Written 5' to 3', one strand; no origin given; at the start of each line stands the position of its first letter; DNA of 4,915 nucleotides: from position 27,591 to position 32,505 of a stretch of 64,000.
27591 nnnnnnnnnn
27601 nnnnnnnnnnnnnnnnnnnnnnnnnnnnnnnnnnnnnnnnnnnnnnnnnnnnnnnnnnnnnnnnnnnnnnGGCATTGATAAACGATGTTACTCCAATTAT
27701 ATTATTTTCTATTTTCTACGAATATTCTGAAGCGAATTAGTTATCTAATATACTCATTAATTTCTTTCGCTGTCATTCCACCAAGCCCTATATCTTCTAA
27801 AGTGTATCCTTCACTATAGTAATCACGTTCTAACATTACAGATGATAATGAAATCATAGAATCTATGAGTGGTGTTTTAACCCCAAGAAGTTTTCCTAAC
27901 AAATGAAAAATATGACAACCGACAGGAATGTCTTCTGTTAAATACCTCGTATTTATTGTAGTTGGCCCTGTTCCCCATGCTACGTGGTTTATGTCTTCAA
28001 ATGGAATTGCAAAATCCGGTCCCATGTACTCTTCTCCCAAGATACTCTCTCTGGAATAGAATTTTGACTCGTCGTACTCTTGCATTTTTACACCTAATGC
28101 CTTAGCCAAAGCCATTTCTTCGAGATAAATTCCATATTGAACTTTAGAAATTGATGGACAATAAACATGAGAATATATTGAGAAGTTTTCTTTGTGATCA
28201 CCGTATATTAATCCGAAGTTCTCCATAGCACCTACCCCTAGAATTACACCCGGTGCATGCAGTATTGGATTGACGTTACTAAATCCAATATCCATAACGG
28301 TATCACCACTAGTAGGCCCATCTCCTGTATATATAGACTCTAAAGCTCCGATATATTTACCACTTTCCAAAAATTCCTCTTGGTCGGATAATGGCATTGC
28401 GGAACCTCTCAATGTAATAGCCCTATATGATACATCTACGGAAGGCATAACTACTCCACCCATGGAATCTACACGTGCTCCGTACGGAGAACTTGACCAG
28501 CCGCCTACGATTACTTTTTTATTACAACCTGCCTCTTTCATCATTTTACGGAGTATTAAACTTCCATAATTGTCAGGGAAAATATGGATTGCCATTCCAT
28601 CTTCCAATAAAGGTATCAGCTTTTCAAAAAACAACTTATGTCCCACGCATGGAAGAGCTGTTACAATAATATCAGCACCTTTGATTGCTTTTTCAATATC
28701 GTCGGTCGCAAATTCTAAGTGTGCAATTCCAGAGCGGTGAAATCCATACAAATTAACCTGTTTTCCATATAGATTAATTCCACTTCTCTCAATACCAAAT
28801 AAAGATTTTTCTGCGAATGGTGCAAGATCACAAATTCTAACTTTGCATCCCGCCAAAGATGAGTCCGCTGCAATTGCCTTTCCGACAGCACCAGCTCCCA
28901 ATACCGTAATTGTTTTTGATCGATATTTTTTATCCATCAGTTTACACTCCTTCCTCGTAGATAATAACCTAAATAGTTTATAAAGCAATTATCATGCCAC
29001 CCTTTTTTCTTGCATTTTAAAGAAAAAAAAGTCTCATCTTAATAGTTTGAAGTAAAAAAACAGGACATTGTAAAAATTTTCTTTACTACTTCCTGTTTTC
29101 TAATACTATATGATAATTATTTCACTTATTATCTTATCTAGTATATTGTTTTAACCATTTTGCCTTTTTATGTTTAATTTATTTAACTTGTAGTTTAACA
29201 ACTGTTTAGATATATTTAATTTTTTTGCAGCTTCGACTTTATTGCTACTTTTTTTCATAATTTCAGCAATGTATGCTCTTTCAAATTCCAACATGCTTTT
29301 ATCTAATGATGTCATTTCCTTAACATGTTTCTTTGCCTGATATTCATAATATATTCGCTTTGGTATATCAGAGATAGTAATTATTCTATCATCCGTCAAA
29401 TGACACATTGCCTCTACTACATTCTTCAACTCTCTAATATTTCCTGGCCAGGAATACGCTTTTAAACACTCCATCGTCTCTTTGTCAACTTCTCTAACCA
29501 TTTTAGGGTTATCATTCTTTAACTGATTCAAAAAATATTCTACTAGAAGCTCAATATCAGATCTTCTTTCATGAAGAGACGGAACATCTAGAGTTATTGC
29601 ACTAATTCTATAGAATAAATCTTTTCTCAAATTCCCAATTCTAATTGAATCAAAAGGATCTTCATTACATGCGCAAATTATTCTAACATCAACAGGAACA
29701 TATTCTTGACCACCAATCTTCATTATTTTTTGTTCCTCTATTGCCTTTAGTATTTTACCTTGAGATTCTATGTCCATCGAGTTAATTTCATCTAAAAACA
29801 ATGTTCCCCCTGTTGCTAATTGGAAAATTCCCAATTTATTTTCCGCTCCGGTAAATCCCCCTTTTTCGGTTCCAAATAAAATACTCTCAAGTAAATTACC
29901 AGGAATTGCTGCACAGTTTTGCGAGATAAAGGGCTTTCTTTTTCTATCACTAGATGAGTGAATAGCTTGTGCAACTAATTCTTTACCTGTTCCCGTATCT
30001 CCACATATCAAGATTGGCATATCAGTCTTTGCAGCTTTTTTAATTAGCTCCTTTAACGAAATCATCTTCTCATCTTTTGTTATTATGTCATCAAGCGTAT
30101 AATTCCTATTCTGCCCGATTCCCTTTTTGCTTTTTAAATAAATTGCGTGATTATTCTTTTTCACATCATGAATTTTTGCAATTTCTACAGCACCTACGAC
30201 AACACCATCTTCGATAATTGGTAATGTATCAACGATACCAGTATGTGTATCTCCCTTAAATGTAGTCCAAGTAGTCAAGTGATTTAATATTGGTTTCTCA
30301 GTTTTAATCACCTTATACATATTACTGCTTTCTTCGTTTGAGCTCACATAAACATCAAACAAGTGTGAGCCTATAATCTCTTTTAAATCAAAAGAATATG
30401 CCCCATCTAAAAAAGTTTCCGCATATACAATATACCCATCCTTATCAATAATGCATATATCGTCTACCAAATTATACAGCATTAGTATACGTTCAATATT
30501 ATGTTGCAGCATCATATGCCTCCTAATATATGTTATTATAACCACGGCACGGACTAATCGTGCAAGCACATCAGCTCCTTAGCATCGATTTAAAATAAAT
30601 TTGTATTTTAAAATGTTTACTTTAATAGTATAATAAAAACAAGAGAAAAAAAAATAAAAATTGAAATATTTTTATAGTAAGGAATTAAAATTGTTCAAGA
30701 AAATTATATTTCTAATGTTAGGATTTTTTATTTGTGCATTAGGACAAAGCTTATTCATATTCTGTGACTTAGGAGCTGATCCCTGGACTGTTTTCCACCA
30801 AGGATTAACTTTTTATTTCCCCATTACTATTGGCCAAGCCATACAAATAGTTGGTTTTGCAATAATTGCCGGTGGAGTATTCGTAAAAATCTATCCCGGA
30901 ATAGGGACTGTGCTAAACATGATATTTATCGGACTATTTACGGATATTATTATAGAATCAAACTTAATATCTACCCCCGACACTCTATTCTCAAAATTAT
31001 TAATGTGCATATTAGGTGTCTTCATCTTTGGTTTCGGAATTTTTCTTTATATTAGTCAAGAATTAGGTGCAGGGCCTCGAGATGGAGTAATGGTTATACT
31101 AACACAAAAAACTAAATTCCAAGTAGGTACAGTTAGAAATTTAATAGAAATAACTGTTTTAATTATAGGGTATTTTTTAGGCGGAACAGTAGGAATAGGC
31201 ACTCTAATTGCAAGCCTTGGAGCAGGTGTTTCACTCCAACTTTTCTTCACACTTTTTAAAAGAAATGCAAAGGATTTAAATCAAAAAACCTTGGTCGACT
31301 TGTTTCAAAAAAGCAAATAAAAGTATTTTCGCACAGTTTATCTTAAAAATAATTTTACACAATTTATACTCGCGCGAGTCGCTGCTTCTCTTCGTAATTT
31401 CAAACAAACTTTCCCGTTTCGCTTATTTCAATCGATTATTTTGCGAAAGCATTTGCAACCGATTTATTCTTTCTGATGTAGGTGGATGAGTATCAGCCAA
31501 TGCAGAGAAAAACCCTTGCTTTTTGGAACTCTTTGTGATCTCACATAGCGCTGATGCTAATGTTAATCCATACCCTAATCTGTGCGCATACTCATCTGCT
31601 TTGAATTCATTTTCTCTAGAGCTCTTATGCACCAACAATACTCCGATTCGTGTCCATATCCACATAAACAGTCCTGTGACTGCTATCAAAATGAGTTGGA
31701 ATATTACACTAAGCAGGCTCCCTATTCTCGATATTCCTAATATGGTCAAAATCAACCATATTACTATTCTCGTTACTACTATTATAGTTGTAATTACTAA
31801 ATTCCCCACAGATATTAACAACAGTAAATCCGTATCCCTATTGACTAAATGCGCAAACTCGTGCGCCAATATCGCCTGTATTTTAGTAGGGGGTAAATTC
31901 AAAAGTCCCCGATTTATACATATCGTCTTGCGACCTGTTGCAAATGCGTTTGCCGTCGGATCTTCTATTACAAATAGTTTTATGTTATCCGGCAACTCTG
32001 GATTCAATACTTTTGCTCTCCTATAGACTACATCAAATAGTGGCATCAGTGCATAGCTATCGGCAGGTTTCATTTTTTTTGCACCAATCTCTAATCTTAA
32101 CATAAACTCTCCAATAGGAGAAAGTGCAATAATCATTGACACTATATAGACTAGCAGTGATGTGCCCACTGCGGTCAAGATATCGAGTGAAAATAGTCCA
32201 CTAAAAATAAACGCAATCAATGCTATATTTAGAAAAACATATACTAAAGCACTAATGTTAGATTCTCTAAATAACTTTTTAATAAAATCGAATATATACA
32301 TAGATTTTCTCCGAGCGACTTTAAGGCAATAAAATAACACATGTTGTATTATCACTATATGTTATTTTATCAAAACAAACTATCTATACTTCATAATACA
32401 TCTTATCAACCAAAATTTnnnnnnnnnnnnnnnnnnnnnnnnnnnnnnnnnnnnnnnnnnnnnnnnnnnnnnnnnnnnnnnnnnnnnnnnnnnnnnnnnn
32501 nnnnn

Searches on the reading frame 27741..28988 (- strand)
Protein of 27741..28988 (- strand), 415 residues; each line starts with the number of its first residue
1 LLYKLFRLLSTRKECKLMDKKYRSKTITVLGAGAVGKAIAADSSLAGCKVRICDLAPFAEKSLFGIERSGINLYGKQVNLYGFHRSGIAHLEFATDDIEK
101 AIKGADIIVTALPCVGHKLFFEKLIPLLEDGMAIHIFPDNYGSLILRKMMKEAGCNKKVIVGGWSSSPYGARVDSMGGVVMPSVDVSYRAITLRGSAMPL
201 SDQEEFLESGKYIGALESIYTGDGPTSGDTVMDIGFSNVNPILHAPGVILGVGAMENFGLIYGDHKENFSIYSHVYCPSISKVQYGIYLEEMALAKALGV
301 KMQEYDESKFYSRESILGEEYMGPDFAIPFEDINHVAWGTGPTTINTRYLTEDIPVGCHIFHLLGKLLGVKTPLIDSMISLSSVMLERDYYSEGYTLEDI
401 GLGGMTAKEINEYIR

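Call 78: search_protein_families(library=pfam, proteins=[window:27741-28988:-], max_evalue=0.00001)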
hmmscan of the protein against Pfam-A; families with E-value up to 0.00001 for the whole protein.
window:27741-28988:- (415 aa): 1 family
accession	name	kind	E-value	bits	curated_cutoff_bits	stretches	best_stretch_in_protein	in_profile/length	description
PF02317.23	Octopine_DH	-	3.4e-30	105.5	30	1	229-385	3-149/150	NAD/NADP octopine/nopaline dehydrogenase, alpha-helical domain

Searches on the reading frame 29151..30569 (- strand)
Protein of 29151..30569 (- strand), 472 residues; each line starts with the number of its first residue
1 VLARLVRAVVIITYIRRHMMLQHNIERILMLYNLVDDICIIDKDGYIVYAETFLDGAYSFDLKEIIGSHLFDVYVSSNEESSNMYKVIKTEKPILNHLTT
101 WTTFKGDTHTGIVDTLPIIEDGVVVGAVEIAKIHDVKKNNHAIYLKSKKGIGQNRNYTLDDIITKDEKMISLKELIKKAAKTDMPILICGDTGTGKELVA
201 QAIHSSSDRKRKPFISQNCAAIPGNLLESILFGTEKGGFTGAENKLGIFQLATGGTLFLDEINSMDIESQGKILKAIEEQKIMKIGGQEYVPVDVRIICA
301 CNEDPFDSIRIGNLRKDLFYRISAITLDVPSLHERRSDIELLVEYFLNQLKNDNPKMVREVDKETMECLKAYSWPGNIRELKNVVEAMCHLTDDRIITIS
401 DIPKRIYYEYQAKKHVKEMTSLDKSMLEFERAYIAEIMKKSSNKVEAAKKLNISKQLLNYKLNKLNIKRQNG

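Call 78: search_protein_families(library=pfam, proteins=[window:29151-30569:-], max_evalue=0.00001)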
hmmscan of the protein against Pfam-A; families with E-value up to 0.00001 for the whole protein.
window:29151-30569:- (472 aa): 5 families
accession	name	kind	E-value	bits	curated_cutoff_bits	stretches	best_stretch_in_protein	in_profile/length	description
PF00158.32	Sigma54_activat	-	1.1e-60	204.6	20.2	1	162-327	1-167/168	Sigma-54 interaction domain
PF25601.1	AAA_lid_14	-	1e-25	89.8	27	1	334-415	2-83/87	AAA+ ATPase lid domain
PF14532.12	Sigma54_activ_2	-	1.3e-22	81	25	1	167-332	5-138/138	Sigma-54 interaction domain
PF00493.29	MCM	-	1.5e-07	31.2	23.3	1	178-303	52-173/224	MCM P-loop domain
PF07728.20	AAA_5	-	6.1e-06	26.7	22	0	186-306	2-126/139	AAA domain (dynein-related subfamily)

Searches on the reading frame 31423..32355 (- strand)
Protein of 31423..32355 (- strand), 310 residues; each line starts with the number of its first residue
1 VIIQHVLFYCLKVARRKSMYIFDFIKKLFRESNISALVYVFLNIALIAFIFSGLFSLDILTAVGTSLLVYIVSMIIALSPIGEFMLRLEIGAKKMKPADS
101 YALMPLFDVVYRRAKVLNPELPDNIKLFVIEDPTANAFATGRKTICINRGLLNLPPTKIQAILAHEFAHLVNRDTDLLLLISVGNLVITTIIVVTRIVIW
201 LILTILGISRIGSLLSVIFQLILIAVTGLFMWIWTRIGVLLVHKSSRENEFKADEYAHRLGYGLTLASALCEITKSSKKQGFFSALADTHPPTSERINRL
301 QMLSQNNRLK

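Call 78: search_protein_families(library=pfam, proteins=[window:31423-32355:-], max_evalue=0.00001)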
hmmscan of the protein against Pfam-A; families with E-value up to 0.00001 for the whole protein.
window:31423-32355:- (310 aa): 1 family
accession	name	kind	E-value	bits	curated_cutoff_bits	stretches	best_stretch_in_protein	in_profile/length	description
PF01435.24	Peptidase_M48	-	9.4e-23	81.4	20.3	1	118-301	19-183/186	Peptidase family M48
